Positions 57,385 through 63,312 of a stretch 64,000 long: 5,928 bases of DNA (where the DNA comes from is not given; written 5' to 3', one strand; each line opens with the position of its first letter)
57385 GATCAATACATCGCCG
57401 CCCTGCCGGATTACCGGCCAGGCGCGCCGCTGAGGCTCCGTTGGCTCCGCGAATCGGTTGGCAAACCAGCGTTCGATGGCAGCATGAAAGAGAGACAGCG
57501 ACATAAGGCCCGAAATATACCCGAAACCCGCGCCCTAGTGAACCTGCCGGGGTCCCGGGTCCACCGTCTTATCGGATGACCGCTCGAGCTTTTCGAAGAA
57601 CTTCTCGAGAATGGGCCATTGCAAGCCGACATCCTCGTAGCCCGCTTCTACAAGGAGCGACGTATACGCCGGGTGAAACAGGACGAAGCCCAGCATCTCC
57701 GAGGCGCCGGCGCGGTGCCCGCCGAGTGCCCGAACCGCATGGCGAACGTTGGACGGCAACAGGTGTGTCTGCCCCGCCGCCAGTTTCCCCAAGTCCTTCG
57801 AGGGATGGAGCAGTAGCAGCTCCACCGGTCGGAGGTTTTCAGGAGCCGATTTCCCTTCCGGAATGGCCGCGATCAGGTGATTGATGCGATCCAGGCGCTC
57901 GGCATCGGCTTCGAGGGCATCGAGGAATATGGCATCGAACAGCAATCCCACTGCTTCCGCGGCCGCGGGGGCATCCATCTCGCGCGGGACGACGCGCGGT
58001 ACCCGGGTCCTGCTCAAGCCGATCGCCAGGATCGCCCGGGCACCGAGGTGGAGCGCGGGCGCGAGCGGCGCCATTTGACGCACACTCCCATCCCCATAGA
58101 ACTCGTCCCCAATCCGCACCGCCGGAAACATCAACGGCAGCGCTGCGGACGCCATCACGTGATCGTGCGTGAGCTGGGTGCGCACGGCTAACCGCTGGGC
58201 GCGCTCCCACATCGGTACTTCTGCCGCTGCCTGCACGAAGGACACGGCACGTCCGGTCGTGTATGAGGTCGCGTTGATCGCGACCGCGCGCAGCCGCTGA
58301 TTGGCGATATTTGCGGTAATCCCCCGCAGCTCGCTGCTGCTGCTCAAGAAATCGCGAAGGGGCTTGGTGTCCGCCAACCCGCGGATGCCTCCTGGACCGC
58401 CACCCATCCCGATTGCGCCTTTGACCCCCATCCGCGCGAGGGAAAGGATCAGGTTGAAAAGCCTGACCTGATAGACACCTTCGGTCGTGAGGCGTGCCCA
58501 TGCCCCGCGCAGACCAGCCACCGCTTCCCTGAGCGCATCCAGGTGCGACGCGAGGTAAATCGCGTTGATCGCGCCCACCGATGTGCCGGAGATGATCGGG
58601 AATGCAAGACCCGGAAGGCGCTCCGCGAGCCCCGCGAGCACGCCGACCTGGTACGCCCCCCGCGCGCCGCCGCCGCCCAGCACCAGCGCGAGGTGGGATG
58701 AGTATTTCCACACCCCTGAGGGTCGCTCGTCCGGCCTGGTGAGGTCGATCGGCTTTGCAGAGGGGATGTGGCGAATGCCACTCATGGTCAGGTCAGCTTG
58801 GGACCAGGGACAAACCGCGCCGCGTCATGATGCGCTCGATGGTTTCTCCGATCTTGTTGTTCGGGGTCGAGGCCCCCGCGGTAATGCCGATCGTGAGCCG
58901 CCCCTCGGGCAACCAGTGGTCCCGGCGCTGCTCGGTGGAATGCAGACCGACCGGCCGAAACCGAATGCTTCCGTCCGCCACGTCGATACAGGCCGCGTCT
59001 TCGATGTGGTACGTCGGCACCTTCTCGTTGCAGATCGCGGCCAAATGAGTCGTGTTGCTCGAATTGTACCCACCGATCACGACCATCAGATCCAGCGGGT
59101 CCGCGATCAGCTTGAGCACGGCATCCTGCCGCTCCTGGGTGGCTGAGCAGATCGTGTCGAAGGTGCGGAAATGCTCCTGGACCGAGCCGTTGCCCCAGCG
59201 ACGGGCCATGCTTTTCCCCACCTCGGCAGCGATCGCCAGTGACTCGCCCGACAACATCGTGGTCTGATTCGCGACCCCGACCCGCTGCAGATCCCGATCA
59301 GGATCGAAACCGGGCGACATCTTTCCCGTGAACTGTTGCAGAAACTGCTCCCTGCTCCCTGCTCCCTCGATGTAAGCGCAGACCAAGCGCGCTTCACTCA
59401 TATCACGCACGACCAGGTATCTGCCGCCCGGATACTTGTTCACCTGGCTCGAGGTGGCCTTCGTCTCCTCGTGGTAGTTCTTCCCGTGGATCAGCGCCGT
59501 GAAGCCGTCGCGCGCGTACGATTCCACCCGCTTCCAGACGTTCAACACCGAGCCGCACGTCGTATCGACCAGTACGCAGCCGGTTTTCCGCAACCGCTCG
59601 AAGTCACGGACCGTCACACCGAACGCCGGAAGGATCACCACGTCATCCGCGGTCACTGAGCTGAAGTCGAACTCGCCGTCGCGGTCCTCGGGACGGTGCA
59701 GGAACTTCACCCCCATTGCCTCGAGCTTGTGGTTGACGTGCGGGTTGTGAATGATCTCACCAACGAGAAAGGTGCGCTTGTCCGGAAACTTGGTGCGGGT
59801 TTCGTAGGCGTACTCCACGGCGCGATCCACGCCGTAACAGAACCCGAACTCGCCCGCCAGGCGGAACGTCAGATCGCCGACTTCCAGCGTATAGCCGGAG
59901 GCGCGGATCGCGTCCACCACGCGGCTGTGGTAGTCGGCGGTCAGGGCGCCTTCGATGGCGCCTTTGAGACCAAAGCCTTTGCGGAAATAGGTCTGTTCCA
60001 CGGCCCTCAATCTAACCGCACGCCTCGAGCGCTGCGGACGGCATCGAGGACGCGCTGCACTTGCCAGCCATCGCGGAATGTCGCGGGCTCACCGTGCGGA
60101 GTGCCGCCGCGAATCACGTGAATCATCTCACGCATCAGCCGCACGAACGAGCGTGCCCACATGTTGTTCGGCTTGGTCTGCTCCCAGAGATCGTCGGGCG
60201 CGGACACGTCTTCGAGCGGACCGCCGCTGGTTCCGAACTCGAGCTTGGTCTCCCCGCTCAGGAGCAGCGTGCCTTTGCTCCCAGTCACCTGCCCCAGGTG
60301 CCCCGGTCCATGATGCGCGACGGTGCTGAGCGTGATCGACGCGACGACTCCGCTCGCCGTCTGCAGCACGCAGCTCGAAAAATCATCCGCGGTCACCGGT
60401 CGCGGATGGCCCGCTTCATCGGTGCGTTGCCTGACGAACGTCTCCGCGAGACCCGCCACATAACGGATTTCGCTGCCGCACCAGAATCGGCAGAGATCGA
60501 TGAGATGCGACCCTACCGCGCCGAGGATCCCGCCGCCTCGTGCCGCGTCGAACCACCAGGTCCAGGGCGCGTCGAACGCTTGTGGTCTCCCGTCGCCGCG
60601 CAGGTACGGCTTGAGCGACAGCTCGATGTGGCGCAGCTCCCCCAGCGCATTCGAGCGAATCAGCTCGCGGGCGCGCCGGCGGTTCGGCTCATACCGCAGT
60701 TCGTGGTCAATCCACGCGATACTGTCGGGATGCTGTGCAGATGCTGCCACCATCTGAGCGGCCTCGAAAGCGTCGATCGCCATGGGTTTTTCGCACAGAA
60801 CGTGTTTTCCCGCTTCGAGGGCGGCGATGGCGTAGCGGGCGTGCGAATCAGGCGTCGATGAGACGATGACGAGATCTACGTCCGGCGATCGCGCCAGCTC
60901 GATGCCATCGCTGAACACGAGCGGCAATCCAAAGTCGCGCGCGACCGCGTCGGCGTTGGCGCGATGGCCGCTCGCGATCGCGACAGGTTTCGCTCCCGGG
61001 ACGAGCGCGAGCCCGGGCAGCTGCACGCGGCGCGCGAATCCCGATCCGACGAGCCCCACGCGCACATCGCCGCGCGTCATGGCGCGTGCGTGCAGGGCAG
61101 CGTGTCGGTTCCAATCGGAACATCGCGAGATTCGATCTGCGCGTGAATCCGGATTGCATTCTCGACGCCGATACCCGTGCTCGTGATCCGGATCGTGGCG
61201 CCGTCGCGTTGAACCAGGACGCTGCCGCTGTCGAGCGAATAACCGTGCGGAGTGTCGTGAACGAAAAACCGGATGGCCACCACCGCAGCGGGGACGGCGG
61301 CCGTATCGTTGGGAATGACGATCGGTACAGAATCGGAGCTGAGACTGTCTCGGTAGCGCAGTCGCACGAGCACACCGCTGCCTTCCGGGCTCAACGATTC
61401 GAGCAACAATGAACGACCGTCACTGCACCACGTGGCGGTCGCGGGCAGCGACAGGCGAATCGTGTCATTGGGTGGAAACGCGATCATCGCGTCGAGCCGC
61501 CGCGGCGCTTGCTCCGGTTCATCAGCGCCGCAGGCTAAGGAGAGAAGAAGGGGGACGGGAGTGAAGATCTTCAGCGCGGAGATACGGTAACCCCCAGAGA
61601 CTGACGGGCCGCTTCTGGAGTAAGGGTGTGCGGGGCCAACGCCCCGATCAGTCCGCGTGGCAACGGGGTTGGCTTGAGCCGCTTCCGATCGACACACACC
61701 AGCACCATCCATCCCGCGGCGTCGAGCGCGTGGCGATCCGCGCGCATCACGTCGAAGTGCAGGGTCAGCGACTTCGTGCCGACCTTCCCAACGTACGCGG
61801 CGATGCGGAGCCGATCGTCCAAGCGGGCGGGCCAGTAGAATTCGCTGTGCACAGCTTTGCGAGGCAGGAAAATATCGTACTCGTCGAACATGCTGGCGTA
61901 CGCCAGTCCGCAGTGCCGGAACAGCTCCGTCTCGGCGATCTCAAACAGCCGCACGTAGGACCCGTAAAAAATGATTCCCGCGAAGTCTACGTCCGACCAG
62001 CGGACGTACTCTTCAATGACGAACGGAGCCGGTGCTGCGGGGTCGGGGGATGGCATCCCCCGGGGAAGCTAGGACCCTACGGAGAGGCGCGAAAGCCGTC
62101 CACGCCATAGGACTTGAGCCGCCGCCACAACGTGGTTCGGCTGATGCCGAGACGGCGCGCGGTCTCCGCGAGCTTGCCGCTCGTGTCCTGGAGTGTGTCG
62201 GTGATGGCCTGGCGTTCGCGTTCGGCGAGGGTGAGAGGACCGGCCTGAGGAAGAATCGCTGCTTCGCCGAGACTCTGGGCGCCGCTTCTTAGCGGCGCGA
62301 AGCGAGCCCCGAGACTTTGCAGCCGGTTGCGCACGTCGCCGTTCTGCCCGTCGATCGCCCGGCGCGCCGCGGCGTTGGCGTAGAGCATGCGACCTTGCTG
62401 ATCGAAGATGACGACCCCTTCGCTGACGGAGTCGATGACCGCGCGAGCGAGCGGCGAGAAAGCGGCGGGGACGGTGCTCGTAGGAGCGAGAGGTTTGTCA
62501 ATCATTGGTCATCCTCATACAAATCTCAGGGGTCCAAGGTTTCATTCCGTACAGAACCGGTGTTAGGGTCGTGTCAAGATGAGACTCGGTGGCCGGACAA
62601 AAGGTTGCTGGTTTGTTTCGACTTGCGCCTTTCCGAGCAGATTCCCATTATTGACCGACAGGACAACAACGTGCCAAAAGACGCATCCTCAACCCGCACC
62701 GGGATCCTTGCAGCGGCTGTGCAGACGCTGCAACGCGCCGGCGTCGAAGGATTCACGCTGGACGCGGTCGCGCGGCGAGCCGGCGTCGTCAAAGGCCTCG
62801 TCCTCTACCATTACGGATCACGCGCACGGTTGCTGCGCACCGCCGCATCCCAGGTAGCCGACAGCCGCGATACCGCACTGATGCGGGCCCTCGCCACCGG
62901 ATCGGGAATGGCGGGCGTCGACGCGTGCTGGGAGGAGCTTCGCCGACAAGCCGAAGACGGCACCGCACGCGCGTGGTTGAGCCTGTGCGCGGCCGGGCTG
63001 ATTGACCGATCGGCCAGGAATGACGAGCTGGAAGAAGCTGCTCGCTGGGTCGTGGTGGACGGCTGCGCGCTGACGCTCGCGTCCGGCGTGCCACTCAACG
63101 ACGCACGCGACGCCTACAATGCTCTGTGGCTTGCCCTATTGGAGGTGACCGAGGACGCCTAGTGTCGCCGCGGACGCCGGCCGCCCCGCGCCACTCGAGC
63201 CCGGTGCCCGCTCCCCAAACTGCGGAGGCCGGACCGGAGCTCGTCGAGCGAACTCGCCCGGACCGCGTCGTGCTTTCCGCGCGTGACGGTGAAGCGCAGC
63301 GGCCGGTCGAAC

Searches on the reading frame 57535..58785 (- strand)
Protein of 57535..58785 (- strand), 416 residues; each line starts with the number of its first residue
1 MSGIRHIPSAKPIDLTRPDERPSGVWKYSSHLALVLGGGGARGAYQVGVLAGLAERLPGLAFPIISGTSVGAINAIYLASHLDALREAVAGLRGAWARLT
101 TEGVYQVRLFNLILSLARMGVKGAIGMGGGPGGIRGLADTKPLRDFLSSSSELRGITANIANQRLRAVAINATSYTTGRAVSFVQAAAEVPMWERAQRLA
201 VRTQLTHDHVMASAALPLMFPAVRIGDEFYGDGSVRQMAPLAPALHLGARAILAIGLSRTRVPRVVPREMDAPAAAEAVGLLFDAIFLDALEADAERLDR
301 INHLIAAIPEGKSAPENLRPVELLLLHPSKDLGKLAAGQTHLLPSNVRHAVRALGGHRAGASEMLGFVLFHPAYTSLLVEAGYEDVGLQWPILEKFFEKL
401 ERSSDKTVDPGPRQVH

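Call 9: search_protein_families(library=pfam, proteins=[window:57535-58785:-])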
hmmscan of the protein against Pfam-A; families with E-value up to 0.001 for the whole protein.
window:57535-58785:- (416 aa): 1 family
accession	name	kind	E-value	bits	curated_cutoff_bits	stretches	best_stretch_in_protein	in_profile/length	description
PF01734.28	Patatin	-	5.2e-26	92.5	27.7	1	34-245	1-191/191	Patatin-like phospholipase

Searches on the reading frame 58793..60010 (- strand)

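Call 9: search_protein_families(library=pfam, proteins=[window:58793-60010:-])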
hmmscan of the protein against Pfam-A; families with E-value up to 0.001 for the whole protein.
window:58793-60010:- (405 aa): 1 family
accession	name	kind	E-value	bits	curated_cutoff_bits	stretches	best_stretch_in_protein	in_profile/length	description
PF02401.23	LYTB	-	6.8e-71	239.1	24.5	1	51-394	3-266/267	LytB protein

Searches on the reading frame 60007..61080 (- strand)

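Call 9: search_protein_families(library=pfam, proteins=[window:60007-61080:-])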
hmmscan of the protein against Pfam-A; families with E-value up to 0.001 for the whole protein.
window:60007-61080:- (357 aa): 3 families
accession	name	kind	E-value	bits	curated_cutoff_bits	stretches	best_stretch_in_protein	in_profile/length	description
PF22725.1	GFO_IDH_MocA_C3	-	5.9e-26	91.3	27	1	135-272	2-123/124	GFO/IDH/MocA C-terminal domain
PF01408.29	GFO_IDH_MocA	-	6.5e-25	88.6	24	1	6-117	1-112/120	Oxidoreductase family, NAD-binding Rossmann fold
PF02894.22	GFO_IDH_MocA_C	-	1.6e-16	61.2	22.9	1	138-350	1-208/218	Oxidoreductase family, C-terminal alpha/beta domain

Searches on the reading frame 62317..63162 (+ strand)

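Call 9: search_protein_families(library=pfam, proteins=[window:62317-63162:+])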
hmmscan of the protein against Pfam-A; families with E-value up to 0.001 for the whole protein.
window:62317-63162:+ (281 aa): 1 family
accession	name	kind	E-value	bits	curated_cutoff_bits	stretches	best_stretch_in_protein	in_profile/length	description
PF00440.29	TetR_N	-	1.3e-09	38.1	24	1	130-174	1-45/47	Bacterial regulatory proteins, tetR family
